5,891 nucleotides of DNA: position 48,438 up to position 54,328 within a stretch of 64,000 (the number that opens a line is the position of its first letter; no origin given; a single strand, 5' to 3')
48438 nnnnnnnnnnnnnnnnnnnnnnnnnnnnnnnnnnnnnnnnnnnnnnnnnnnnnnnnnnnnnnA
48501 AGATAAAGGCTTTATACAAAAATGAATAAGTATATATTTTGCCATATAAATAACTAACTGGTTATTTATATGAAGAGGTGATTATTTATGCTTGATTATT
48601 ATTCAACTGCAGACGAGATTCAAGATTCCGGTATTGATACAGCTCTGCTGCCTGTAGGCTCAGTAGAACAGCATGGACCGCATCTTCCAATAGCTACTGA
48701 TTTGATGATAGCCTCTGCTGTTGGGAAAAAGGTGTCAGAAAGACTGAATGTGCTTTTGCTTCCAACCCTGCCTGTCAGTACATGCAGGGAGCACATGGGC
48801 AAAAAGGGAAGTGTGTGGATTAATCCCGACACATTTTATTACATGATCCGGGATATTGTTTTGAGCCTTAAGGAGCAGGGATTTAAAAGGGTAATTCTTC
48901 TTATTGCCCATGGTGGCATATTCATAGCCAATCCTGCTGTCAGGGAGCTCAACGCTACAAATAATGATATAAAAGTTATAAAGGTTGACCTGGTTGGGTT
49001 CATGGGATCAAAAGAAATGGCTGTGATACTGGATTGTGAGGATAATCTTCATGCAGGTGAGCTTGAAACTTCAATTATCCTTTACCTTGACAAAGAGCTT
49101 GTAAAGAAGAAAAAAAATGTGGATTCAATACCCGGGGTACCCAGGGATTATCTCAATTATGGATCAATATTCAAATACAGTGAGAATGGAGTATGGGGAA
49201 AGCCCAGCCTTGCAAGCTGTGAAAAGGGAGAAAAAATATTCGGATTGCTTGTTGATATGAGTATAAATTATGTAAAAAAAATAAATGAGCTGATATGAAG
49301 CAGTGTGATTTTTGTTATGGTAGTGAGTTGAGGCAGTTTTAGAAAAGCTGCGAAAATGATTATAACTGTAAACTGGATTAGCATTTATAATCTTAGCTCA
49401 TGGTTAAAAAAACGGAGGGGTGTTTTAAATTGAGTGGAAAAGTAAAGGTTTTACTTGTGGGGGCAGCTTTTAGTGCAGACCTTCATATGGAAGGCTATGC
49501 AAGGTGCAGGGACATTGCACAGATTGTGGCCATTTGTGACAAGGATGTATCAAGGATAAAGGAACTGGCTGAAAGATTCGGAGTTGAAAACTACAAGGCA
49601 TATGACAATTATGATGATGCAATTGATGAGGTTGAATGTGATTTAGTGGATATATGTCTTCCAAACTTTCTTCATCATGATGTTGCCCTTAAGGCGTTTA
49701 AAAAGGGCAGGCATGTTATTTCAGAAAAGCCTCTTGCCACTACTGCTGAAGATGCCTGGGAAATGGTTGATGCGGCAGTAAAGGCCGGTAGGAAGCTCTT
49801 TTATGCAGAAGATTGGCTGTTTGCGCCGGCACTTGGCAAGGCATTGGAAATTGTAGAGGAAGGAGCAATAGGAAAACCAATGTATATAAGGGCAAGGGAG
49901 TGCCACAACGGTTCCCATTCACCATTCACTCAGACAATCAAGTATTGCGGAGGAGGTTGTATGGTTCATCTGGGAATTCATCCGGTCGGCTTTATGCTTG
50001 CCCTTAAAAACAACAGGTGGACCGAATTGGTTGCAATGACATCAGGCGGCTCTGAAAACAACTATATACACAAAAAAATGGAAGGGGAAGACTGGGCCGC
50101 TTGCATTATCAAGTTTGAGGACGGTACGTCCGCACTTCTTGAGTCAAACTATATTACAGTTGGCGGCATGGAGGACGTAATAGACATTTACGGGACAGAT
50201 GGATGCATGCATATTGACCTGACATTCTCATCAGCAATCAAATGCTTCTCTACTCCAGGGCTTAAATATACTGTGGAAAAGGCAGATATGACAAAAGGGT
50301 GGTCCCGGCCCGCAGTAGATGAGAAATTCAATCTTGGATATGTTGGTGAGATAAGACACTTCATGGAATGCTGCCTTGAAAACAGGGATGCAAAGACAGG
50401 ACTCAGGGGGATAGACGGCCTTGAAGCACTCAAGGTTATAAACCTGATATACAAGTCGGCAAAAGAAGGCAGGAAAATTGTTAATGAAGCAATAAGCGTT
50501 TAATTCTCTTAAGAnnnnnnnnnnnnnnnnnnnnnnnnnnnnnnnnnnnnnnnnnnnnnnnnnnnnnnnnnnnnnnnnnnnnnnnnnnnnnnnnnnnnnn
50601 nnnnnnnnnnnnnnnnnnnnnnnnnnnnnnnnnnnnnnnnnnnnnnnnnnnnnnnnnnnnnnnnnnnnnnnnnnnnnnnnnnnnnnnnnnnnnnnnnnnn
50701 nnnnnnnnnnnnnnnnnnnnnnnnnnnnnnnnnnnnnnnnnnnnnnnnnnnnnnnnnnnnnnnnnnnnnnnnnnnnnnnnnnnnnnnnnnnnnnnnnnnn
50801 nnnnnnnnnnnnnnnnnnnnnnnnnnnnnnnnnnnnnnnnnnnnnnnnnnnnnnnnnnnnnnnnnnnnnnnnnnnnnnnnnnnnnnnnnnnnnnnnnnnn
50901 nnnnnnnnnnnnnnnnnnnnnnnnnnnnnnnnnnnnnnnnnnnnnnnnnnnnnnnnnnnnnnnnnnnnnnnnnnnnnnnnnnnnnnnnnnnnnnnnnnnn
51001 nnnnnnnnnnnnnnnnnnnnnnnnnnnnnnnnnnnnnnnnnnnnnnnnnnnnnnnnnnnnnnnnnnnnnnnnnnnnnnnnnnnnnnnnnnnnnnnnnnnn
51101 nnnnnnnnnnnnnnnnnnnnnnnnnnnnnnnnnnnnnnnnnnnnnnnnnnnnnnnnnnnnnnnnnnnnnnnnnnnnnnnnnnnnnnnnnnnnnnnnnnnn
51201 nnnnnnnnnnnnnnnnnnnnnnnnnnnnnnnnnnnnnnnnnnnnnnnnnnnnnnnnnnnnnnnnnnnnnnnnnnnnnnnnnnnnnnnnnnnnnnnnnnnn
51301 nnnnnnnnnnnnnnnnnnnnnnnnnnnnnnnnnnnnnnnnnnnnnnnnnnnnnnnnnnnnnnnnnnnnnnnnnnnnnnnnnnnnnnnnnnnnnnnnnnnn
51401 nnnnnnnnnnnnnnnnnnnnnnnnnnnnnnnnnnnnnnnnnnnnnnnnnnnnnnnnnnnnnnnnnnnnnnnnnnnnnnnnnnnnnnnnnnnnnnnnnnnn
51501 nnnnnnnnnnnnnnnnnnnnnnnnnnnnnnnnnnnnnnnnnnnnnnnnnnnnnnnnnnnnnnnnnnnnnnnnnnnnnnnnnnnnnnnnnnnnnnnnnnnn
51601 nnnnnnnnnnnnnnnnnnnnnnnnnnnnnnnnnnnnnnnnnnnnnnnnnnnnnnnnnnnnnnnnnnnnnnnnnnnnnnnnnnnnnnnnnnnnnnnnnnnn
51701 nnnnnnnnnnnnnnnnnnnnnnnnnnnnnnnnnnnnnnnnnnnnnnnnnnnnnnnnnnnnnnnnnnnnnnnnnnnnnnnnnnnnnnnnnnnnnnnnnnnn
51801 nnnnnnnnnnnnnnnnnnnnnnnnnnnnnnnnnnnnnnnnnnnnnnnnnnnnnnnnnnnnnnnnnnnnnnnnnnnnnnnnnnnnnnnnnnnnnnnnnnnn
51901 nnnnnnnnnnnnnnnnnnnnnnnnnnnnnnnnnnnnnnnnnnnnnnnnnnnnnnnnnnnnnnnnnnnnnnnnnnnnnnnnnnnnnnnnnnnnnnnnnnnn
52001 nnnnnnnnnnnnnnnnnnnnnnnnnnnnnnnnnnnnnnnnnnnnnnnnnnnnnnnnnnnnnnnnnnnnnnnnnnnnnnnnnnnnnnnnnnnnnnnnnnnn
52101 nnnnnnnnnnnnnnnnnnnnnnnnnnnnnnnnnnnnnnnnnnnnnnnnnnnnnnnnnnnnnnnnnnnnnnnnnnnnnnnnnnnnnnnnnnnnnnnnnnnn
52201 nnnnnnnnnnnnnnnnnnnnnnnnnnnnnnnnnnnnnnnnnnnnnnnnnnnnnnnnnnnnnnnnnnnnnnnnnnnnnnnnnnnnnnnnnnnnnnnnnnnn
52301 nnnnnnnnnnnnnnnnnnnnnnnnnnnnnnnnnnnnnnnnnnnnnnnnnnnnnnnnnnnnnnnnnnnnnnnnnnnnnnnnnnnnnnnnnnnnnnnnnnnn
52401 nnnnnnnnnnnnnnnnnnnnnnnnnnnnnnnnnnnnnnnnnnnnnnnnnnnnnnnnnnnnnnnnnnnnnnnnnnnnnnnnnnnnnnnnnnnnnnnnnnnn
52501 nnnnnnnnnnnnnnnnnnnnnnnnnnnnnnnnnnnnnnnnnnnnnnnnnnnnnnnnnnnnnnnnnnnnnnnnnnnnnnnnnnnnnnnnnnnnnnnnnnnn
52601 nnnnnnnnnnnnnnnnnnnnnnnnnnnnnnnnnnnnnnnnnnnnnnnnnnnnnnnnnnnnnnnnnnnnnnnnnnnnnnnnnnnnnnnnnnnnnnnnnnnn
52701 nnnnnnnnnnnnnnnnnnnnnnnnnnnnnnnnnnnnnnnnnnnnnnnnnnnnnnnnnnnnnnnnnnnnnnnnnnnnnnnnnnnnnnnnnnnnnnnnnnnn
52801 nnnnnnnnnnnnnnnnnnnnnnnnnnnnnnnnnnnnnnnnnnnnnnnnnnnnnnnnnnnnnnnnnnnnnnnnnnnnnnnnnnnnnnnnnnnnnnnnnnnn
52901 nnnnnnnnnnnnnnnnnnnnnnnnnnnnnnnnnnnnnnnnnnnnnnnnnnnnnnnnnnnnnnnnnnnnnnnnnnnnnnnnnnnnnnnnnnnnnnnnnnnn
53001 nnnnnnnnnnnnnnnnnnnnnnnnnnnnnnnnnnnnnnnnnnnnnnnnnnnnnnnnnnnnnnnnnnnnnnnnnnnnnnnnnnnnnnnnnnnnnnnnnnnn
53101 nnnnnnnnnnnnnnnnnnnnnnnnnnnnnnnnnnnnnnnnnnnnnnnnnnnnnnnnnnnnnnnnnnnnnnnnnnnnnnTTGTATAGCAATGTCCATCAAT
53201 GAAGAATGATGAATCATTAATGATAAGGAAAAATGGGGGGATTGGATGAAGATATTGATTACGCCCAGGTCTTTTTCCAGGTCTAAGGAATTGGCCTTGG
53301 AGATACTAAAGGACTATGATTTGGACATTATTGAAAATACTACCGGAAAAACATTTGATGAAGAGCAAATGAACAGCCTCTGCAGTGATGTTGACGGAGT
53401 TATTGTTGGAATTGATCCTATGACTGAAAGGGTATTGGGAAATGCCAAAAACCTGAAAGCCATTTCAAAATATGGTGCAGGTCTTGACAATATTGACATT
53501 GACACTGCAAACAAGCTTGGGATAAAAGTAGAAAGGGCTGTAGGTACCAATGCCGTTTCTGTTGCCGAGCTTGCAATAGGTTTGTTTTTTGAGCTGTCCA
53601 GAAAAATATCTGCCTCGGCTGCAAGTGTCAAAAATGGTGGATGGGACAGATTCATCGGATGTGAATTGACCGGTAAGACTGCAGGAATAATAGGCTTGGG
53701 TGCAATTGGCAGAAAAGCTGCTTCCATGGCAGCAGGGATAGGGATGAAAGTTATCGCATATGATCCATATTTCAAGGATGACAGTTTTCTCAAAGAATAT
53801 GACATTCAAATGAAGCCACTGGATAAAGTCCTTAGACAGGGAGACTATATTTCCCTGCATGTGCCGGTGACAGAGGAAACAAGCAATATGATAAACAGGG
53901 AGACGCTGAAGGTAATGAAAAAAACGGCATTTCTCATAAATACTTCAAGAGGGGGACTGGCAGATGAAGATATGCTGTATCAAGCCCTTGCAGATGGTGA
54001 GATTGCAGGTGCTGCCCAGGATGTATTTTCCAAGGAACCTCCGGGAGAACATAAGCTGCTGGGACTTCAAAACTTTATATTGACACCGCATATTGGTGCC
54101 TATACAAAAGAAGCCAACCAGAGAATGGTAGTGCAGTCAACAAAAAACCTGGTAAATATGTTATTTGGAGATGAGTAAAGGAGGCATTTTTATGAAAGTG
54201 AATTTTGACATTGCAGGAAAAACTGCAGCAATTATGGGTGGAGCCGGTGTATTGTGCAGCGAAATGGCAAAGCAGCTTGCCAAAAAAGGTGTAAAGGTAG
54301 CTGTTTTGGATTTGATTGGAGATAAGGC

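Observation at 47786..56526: TetR-gated operon: creatininase-family hydrolase + permuted DPD-like reductase + sugar-type dehydrogenases and kinase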

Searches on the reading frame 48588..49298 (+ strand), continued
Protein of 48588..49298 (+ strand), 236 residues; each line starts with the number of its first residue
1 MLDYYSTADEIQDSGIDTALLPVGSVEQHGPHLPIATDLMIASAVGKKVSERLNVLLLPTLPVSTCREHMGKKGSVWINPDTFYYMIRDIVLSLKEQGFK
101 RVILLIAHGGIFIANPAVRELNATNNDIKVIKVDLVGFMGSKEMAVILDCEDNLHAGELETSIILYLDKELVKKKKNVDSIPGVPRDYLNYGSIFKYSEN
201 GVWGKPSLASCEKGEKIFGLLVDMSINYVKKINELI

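Call 70: search_solved_structures(query=L090:14090-14383:+, max_evalue=0.01)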
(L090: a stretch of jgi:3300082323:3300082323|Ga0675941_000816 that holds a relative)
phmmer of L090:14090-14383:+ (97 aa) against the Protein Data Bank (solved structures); distinct sequences matched with E-value up to 0.01: 8.
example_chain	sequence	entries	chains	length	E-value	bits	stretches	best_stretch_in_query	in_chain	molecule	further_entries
1o4t_A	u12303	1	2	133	8.3e-05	26.2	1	32-87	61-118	putative oxalate decarboxylase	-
4fag_A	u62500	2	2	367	0.0006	23.4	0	39-89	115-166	Gentisate 1,2-dioxygenase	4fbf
3nst_A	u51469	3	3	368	0.0007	23.2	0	40-89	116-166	Gentisate 1,2-dioxygenase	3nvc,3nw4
4fah_A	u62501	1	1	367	0.00095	22.7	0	41-89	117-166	Gentisate 1,2-dioxygenase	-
2phd_A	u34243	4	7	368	0.00096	22.7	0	41-89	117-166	Gentisate 1,2-dioxygenase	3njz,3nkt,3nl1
5uqp_A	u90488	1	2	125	0.0022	21.6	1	43-87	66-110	Cupin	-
8hjy_A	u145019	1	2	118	0.0035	20.9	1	38-96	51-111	Cupin_2 domain-containing protein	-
3h7j_A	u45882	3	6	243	0.0073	19.9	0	11-95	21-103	Bacilysin biosynthesis protein bacB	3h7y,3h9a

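Call 76: search_protein_families(library=ncbifam, proteins=[L090:16438-17859:-, L090:19180-20439:-, L090:14380-15240:-, L090:10802-11863:+, L089:2311-3498:-], max_evalue=1e-8)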
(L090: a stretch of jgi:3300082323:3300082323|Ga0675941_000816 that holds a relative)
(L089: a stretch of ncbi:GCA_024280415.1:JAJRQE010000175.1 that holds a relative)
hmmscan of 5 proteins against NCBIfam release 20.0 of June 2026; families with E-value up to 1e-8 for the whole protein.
L090:16438-17859:- (473 aa): 0 families

L090:19180-20439:- (419 aa): 0 families

L090:14380-15240:- (286 aa): 3 families
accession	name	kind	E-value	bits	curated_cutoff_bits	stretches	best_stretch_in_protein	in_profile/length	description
NF009689.0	PRK13210.1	subfamily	2.8e-19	69.4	200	1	4-255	7-256/286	L-ribulose-5-phosphate 3-epimerase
NF009688.0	PRK13209.1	subfamily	6.7e-17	61.4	317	1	5-252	12-251/286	L-ribulose-5-phosphate 3-epimerase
TIGR00542.1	hxl6Piso_put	equivalog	3.5e-14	52.8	272.15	1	4-217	6-214/279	L-ribulose-5-phosphate 3-epimerase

L090:10802-11863:+ (353 aa): 0 families

L089:2311-3498:- (395 aa): 0 families

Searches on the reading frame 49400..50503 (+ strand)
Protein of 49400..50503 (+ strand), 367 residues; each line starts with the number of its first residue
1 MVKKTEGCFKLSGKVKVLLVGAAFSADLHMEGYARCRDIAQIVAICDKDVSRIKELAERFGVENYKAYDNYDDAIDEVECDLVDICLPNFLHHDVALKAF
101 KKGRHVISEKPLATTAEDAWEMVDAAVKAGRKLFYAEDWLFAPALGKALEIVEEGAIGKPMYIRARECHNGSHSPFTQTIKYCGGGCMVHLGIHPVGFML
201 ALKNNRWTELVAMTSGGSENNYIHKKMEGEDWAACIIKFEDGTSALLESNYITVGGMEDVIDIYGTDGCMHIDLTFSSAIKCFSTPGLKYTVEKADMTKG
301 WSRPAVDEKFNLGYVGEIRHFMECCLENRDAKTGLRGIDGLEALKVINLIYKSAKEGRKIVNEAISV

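Call 4: search_protein_families(library=pfam, proteins=[window:49400-50503:+])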
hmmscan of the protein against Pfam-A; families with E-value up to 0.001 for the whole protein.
window:49400-50503:+ (367 aa): 3 families
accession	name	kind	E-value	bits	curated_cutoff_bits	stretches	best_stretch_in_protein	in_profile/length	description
PF01408.29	GFO_IDH_MocA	-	8.9e-28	97.8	24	1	16-135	2-118/120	Oxidoreductase family, NAD-binding Rossmann fold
PF22725.1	GFO_IDH_MocA_C3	-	5.1e-17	62.5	27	1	148-269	4-122/124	GFO/IDH/MocA C-terminal domain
PF02894.22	GFO_IDH_MocA_C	-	1.9e-14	54.4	22.9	1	151-360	3-216/218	Oxidoreductase family, C-terminal alpha/beta domain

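Call 5: search_protein_families(library=ncbifam, proteins=[window:49400-50503:+])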
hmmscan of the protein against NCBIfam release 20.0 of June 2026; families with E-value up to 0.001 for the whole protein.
window:49400-50503:+ (367 aa): 10 families
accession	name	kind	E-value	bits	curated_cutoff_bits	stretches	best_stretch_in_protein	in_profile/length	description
NF040723.1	UDP-GlcNAcDh_Arch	equivalog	3.4e-37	128.6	450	1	16-353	2-300/302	UDP-N-acetylglucosamine 3-dehydrogenase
TIGR04380.1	myo_inos_iolG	equivalog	1.9e-30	105.9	355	1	15-360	2-329/330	inositol 2-dehydrogenase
NF052479.1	LevoglcsnDh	equivalog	1e-25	90.3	650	1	15-199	4-198/386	levoglucosan dehydrogenase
NF041392.1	XylDh_Gfo6_Halo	equivalog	2.2e-21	76.1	350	1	38-360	40-348/350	D-xylose 1-dehydrogenase Gfo6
NF052679.1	InsChiInosDhIolG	equivalog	4.2e-13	49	540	1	29-173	17-161/343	bifunctional inositol 2-dehydrogenase/D-chiro-inositol 1-dehydrogenase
NF058563.1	BT_2159_fam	equivalog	2e-08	33.6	650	1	16-169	2-150/350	disaccharide 3-dehydrogenase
NF008607.0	PRK11579.1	subfamily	1.1e-07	31.2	330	1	13-163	3-148/346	oxidoreductase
NF007574.0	PRK10206.1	equivalog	1.6e-06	27.4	352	1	69-202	55-186/345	oxidoreductase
NF058561.1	BT_2158_fam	equivalog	3.7e-06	25.8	750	1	40-119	57-136/487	glycoside 3-dehydrogenase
TIGR01761.1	thiaz-red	subfamily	6.6e-05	22.6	188.8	1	14-133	3-119/350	thiazolinyl imide reductase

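Call 21: search_solved_structures(query=window:49400-50503:+, max_evalue=1e-10)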
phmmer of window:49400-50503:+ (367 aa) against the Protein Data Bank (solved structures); distinct sequences matched with E-value up to 1e-10: 36.
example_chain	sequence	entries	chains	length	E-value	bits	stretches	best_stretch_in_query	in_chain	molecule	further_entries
6jw6_A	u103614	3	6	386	8.1e-30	107.5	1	12-358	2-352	Dehydrogenase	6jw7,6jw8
4gqa_A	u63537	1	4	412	1.3e-25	93.6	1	10-197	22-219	NAD binding Oxidoreductase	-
1evj_A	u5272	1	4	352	5.4e-25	91.6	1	24-360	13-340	GLUCOSE-FRUCTOSE OXIDOREDUCTASE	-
5a02_A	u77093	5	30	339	4e-24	88.8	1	24-360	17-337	ALDOSE-ALDOSE OXIDOREDUCTASE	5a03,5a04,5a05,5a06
1ofg_A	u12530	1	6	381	4.8e-24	88.5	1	24-360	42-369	GLUCOSE-FRUCTOSE OXIDOREDUCTASE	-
1ryd_A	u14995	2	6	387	5e-24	88.4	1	24-360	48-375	glucose-fructose oxidoreductase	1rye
1h6a_A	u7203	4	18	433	7.4e-24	87.9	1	24-360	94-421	PRECURSOR FORM OF GLUCOSE-FRUCTOSE OXIDOREDUCTASE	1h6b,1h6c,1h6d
1zh8_A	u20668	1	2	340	1.9e-22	83.3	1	13-272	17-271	oxidoreductase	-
6nor_A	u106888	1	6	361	2.7e-22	82.8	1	14-361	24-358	Putative NAD dependent dehydrogenase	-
7xr9_A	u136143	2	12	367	4e-21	78.9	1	14-251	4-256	DgpA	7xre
8w9s_A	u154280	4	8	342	4e-20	75.6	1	13-162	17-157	NADH-dependent dihydrogenase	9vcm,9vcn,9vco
6ktj_A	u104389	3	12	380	4.9e-20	75.3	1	42-274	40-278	Scyllo-inositol dehydrogenase with L-glucose dehydrogenase activity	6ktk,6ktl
5ya8_A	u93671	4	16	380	5.7e-20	75.1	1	42-274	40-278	Scyllo-inositol dehydrogenase with L-glucose dehydrogenase activity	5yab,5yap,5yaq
3ezy_A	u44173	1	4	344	2e-18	70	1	19-276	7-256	Dehydrogenase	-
9m3d_B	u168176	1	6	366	6.4e-18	68.3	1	25-252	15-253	DgpA1 from W974-1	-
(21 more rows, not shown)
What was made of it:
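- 49400..50503 (+): Gfo/Idh/MocA NAD(P)-dependent dehydrogenase (367 aa); half of the conserved core pair. Calls 4, 5 and 21.
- Gfo relatives include sugar-ring 3-dehydrogenases: UDP-GlcNAc 3-DH, levoglucosan DH, DgpA (calls 5, 21).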

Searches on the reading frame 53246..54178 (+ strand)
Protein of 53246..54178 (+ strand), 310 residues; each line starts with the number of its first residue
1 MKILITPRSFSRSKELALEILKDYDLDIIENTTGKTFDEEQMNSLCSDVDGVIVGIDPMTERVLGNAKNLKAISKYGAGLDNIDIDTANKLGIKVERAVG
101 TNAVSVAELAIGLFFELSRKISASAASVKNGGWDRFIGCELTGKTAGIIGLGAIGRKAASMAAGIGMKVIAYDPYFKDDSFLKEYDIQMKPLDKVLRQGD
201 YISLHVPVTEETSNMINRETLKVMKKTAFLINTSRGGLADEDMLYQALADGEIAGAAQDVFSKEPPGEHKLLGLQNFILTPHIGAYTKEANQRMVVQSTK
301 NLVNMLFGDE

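Call 4: search_protein_families(library=pfam, proteins=[window:53246-54178:+])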
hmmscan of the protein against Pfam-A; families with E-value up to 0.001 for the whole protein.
window:53246-54178:+ (310 aa): 4 families
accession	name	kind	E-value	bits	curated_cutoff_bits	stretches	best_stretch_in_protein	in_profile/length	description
PF02826.25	2-Hacid_dh_C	-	7.8e-59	198.5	25.1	1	112-284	2-178/178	D-isomer specific 2-hydroxyacid dehydrogenase, NAD binding domain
PF00389.36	2-Hacid_dh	-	4.5e-24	85.1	24.6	1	14-308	8-126/134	D-isomer specific 2-hydroxyacid dehydrogenase, catalytic domain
PF03446.21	NAD_binding_2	-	0.00015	22.2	21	1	147-250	3-109/161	NAD binding domain of 6-phosphogluconate dehydrogenase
PF00670.27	AdoHcyase_NAD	-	0.00033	21.2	27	1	140-233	20-109/162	S-adenosyl-L-homocysteine hydrolase, NAD binding domain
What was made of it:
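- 53246..54178 (+): D-isomer-specific 2-hydroxyacid dehydrogenase (310 aa). 2-Hacid_dh_C 8e-59 (call 4).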

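Call 5: search_protein_families(library=ncbifam, proteins=[window:53246-54178:+])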
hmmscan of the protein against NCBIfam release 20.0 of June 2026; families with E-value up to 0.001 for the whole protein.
window:53246-54178:+ (310 aa): 22 families
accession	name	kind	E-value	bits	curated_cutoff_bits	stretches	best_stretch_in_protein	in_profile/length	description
TIGR01327.1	PGDH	equivalog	2.3e-82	277.5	454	1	17-309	12-304/525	phosphoglycerate dehydrogenase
NF009714.1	PRK13243.1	equivalog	8.8e-66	222.5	455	1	19-306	17-313/332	glyoxylate reductase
NF008759.0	PRK11790.1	equivalog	2.3e-58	197.8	404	1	16-304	23-315/410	phosphoglycerate dehydrogenase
NF005069.0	PRK06487.1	equivalog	4.5e-51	173.8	448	1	40-307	40-312/320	2-hydroxyacid dehydrogenase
NF006263.0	PRK08410.1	equivalog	1.3e-47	162.7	389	1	37-306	31-307/311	D-2-hydroxyacid dehydrogenase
NF005387.0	PRK06932.1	equivalog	4.1e-47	160.7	492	1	40-302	36-306/314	2-hydroxyacid dehydrogenase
NF011938.0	PRK15409.1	equivalog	9.9e-45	152.9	492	1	26-308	25-311/324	glyoxylate/hydroxypyruvate reductase GhrB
NF005750.0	PRK07574.1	equivalog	2.7e-38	132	329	1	59-308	104-358/386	NAD-dependent formate dehydrogenase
NF041369.1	Dhydh_Halo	equivalog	3.3e-38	131.6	400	1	76-294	62-283/305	D-2-hydroxyacid dehydrogenase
NF000492.1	vanH_gen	exception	6.2e-37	127.3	540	1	69-304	66-309/312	D-lactate dehydrogenase VanH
NF005027.0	PRK06436.1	equivalog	5.1e-35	121.1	261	1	67-308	47-282/303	2-hydroxyacid dehydrogenase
NF001309.0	PRK00257.1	equivalog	8.7e-34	117.1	434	1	30-305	23-277/379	4-phosphoerythronate dehydrogenase PdxB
NF006374.0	PRK08605.1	subfamily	2.1e-31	109.2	356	1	49-305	46-321/332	D-lactate dehydrogenase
NF000371.1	vanH_Agroup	exception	6e-30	104.5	700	1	69-303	71-313/322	VanH-A/VanH-Pt family D-lactate dehydrogenase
NF000004.1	vanH-D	exception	1.4e-28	99.9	550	1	69-264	72-261/323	D-lactate dehydrogenase VanH-D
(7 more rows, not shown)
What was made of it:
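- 53246..54178 (+): PGDH, glyoxylate-reductase and GhrB models are below cutoff (call 5).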
